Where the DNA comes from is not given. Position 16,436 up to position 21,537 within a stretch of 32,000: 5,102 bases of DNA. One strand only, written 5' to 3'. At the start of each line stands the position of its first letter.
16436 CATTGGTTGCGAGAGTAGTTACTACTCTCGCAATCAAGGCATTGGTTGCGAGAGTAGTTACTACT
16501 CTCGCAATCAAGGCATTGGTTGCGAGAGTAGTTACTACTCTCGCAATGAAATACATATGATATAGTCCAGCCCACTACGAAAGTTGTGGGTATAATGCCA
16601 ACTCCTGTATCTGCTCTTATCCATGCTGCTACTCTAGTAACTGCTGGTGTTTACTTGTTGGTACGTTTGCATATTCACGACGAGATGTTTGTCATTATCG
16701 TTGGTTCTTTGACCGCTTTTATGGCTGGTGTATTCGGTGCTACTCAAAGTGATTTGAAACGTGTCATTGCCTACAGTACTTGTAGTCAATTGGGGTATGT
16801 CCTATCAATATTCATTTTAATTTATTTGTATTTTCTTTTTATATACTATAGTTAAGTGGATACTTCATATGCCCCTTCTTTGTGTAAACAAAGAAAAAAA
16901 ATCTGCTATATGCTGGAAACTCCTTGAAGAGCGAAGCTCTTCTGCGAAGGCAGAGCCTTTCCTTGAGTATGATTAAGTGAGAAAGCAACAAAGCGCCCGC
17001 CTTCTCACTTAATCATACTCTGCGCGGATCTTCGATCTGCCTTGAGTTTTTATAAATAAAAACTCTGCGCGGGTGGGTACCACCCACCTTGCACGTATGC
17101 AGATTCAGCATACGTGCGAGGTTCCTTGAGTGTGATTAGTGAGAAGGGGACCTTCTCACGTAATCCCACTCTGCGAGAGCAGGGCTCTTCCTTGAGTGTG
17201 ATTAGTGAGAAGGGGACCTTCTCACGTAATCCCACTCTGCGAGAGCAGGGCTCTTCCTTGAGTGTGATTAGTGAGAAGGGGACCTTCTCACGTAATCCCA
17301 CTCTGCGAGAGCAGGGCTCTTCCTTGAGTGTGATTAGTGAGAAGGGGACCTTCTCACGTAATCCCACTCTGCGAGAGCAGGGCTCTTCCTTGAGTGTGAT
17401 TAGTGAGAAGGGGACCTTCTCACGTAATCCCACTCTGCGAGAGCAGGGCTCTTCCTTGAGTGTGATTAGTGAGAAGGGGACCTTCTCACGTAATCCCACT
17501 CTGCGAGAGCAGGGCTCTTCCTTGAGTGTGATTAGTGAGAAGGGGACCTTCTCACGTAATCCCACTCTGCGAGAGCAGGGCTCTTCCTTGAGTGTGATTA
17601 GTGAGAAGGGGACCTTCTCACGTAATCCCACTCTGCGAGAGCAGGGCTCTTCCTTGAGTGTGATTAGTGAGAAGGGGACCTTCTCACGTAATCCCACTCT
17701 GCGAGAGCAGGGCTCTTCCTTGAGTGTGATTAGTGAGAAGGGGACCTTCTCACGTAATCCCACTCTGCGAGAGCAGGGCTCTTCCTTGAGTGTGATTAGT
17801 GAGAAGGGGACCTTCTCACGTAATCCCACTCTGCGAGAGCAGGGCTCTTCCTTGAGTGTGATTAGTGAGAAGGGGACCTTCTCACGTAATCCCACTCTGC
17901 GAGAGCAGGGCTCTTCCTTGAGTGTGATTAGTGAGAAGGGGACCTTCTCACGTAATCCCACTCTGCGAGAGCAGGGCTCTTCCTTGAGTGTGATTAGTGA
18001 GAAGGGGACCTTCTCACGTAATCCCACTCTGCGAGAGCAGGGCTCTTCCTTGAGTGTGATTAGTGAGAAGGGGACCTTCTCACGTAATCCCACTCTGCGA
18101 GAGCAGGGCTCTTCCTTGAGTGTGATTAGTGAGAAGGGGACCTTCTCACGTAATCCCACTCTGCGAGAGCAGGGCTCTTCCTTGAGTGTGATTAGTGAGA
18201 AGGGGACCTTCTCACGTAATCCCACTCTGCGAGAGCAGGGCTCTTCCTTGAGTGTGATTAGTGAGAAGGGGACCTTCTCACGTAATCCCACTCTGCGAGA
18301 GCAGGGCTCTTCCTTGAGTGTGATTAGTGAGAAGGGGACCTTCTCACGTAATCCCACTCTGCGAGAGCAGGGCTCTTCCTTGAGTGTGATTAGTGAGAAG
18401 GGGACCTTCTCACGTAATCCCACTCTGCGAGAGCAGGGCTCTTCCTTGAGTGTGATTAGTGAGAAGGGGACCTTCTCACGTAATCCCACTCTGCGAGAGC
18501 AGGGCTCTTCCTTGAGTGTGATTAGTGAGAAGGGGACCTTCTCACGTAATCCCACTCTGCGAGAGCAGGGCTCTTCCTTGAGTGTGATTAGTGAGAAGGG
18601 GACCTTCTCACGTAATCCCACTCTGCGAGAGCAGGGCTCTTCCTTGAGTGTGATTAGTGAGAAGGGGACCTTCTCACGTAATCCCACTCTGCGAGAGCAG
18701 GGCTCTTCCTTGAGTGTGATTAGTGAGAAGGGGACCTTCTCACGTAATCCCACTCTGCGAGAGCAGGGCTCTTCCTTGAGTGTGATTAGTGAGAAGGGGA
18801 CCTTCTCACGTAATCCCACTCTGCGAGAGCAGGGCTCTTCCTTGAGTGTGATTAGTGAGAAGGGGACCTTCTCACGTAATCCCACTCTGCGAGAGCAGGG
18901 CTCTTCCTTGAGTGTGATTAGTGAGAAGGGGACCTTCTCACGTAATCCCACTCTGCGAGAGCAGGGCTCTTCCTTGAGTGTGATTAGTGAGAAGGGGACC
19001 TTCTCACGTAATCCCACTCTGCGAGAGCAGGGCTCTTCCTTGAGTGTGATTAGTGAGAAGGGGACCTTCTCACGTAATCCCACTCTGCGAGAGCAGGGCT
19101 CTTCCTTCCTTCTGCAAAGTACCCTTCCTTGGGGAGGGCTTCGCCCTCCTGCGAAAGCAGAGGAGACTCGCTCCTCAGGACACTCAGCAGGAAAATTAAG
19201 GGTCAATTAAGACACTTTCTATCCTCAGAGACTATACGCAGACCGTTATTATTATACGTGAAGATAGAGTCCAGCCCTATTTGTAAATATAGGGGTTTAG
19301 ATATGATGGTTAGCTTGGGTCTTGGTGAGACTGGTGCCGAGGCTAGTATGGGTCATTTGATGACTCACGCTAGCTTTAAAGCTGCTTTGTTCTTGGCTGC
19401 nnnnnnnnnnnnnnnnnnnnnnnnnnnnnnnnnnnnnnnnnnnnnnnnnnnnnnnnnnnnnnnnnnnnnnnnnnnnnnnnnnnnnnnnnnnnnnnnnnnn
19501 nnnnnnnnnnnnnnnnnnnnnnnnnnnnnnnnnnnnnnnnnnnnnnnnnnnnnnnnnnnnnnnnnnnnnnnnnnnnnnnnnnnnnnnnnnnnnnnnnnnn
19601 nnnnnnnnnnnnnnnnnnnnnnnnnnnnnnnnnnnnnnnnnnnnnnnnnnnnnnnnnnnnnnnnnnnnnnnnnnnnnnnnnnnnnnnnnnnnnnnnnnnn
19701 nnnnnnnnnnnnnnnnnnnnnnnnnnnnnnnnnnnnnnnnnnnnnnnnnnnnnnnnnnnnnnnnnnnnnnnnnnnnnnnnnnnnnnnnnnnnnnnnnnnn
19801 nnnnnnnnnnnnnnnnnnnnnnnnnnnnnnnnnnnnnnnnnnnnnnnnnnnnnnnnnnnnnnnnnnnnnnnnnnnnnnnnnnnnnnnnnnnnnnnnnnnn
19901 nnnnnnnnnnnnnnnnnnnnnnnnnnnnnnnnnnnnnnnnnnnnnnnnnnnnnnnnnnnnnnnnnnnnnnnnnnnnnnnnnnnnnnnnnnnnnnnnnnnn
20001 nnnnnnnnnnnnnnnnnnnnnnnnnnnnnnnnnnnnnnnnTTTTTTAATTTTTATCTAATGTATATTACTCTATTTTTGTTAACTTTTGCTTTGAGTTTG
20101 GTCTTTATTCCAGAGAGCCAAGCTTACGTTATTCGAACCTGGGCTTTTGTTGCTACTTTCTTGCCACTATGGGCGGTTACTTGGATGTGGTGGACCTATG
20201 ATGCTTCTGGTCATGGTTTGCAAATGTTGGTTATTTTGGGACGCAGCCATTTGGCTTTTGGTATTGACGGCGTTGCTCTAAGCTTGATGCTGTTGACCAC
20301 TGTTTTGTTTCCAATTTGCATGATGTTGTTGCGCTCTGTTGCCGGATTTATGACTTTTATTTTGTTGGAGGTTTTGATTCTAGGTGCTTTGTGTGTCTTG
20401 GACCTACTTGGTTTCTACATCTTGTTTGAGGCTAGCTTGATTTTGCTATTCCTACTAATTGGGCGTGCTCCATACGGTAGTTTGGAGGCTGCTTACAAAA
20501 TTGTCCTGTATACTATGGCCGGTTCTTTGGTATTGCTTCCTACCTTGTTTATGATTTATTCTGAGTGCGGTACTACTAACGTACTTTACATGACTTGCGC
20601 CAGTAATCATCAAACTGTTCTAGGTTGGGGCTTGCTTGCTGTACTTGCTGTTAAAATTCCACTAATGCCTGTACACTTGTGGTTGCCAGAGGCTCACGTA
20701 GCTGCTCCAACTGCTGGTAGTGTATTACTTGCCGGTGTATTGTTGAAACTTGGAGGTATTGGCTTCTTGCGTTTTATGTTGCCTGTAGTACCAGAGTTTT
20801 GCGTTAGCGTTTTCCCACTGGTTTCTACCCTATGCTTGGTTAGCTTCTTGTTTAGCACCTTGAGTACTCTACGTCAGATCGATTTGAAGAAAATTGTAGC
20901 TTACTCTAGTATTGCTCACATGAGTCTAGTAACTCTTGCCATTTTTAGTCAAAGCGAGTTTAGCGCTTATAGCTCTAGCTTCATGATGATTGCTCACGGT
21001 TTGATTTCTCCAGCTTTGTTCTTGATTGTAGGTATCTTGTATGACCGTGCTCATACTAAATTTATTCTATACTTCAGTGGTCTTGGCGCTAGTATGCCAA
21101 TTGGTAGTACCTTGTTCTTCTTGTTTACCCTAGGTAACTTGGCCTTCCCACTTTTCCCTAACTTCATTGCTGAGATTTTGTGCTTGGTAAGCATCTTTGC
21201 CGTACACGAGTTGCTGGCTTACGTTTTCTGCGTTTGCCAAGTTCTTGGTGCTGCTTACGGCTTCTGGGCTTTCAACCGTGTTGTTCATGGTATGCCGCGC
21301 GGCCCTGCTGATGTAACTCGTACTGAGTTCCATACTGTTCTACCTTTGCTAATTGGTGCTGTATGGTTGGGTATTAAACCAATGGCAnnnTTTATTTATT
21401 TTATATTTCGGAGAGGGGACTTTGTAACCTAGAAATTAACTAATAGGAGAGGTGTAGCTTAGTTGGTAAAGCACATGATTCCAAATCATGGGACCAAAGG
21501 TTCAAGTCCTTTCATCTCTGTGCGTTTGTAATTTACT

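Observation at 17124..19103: Thirty identical 66-bp hairpin units inside a group I intron of nad5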

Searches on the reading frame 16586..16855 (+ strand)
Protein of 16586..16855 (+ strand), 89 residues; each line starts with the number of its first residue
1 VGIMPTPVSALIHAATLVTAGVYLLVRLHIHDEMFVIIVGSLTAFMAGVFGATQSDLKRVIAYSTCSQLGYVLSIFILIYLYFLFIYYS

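Call 9: search_protein_families(library=pfam, proteins=[window:16586-16855:+])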
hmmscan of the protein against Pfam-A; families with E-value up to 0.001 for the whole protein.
window:16586-16855:+ (89 aa): 1 family
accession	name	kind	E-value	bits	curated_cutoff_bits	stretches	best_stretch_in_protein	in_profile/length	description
PF00361.26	Proton_antipo_M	-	1.7e-19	70.6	21.5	1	5-79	113-195/294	NADH:quinone oxidoreductase/Mrp antiporter, TM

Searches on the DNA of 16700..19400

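Call 29: search_rna_families(source=window, start=16700, end=19400, threshold=evalue, max_evalue=1, show_alignments=2)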
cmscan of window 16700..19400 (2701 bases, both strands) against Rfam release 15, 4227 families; matches with E-value up to 1: 2.
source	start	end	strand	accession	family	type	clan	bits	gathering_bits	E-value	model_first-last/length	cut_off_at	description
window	16969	17016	-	RF03799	mir-3202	Gene; miRNA;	-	23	90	0.15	1-79/79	no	mir-3202 microRNA precursor family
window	19116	19293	+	RF00028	Intron_gpI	Intron;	-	18.2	50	0.15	1-253/253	no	Group I catalytic intron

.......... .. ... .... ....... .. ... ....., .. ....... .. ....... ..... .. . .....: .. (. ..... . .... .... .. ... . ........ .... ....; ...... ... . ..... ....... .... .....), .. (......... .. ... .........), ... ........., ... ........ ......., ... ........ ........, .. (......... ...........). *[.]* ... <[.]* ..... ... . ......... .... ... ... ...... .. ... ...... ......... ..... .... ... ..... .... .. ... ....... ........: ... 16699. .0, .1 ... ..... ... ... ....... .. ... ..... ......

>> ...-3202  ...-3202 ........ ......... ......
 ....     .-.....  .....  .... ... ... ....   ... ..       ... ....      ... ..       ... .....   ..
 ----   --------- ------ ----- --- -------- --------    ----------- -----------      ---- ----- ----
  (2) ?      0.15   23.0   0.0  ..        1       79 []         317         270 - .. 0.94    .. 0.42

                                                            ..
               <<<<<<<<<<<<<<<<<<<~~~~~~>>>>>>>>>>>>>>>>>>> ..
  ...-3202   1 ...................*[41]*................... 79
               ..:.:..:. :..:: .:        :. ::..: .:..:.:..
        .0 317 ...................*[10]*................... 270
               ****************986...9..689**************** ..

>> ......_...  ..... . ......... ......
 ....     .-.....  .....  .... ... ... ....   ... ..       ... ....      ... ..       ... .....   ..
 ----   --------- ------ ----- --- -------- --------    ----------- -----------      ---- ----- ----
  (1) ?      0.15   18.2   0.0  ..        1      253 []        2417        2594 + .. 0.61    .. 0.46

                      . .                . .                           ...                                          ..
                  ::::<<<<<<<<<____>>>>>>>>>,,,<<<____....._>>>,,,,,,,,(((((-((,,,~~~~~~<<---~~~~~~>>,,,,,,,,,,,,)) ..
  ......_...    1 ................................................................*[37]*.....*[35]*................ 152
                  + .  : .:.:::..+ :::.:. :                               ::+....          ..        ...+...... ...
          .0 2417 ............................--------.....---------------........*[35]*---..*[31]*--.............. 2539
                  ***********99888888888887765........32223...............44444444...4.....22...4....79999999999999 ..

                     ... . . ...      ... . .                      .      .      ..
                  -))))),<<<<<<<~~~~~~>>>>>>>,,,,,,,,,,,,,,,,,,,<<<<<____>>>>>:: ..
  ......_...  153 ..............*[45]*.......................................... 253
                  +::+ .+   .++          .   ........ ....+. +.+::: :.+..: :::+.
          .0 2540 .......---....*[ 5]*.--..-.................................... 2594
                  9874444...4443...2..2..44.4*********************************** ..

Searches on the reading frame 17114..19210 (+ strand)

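Call 39: search_protein_families(library=pfam, proteins=[window:17114-19210:+], max_evalue=0.01)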
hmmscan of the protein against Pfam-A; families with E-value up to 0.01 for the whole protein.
window:17114-19210:+ (698 aa): 1 family
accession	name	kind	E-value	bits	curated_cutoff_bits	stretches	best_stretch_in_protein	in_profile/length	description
PF21789.3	TNP-like_RNaseH_C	-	8.2e-29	99.7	24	0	5-21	12-28/35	TNP-like, RNase H C-terminal domain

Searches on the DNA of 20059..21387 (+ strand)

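Call 27: search_rna_families(sources=[L007, L015, L001, L011], threshold=gathering)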
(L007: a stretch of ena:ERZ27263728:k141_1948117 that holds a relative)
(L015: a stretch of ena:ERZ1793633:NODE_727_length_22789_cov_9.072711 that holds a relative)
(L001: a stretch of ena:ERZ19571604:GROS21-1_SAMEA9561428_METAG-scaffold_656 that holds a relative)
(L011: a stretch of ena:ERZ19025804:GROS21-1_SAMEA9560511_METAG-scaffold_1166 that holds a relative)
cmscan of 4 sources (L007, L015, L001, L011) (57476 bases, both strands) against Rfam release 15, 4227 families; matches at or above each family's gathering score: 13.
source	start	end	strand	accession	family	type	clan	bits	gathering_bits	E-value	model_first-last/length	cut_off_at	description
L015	16192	16672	+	RF02541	LSU_rRNA_bacteria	Gene; rRNA;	CL00112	198.7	50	3.1e-61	1302-2043/2925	no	Bacterial large subunit ribosomal RNA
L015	19731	19891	+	RF02541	LSU_rRNA_bacteria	Gene; rRNA;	CL00112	143.3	50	6.9e-43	2473-2632/2925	no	Bacterial large subunit ribosomal RNA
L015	15561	15633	+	RF00005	tRNA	Gene; tRNA;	CL00001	70.1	29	2.6e-13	1-71/71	no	tRNA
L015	4372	4783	-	RF00028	Intron_gpI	Intron;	-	69.8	50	1e-15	1-253/253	no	Group I catalytic intron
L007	11543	11615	+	RF00005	tRNA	Gene; tRNA;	CL00001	68.5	29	7.1e-13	1-71/71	no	tRNA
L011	887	959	-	RF00005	tRNA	Gene; tRNA;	CL00001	67.3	29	1.6e-12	1-71/71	no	tRNA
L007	8082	8484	+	RF00028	Intron_gpI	Intron;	-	66.4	50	1.1e-14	1-253/253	no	Group I catalytic intron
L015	16206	16278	+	RF00005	tRNA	Gene; tRNA;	CL00001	66.1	29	3.3e-12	1-71/71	no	tRNA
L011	300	372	-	RF00005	tRNA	Gene; tRNA;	CL00001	59.1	29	2.9e-10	1-71/71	no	tRNA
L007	8988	9221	+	RF00028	Intron_gpI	Intron;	-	58.4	50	2.8e-12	1-253/253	no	Group I catalytic intron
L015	8204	8519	+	RF00028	Intron_gpI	Intron;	-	56.2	50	1.2e-11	1-253/253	no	Group I catalytic intron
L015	16884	17064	+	RF02541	LSU_rRNA_bacteria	Gene; rRNA;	CL00112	53.6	50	3.4e-13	2285-2453/2925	no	Bacterial large subunit ribosomal RNA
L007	11892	12205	+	RF02542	SSU_rRNA_microsporidia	Gene; rRNA;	CL00111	51.7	50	2e-11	751-1303/1311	no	Microsporidia small subunit ribosomal RNA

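Call 33: search_rna_families(source=L007, start=8650, end=9260, threshold=gathering, show_alignments=1)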
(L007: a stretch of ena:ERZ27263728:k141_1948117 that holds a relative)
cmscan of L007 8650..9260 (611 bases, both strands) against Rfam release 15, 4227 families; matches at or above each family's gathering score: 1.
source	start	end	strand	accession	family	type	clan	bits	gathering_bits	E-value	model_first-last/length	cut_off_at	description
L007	8988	9221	+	RF00028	Intron_gpI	Intron;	-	58.4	50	3e-14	1-253/253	no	Group I catalytic intron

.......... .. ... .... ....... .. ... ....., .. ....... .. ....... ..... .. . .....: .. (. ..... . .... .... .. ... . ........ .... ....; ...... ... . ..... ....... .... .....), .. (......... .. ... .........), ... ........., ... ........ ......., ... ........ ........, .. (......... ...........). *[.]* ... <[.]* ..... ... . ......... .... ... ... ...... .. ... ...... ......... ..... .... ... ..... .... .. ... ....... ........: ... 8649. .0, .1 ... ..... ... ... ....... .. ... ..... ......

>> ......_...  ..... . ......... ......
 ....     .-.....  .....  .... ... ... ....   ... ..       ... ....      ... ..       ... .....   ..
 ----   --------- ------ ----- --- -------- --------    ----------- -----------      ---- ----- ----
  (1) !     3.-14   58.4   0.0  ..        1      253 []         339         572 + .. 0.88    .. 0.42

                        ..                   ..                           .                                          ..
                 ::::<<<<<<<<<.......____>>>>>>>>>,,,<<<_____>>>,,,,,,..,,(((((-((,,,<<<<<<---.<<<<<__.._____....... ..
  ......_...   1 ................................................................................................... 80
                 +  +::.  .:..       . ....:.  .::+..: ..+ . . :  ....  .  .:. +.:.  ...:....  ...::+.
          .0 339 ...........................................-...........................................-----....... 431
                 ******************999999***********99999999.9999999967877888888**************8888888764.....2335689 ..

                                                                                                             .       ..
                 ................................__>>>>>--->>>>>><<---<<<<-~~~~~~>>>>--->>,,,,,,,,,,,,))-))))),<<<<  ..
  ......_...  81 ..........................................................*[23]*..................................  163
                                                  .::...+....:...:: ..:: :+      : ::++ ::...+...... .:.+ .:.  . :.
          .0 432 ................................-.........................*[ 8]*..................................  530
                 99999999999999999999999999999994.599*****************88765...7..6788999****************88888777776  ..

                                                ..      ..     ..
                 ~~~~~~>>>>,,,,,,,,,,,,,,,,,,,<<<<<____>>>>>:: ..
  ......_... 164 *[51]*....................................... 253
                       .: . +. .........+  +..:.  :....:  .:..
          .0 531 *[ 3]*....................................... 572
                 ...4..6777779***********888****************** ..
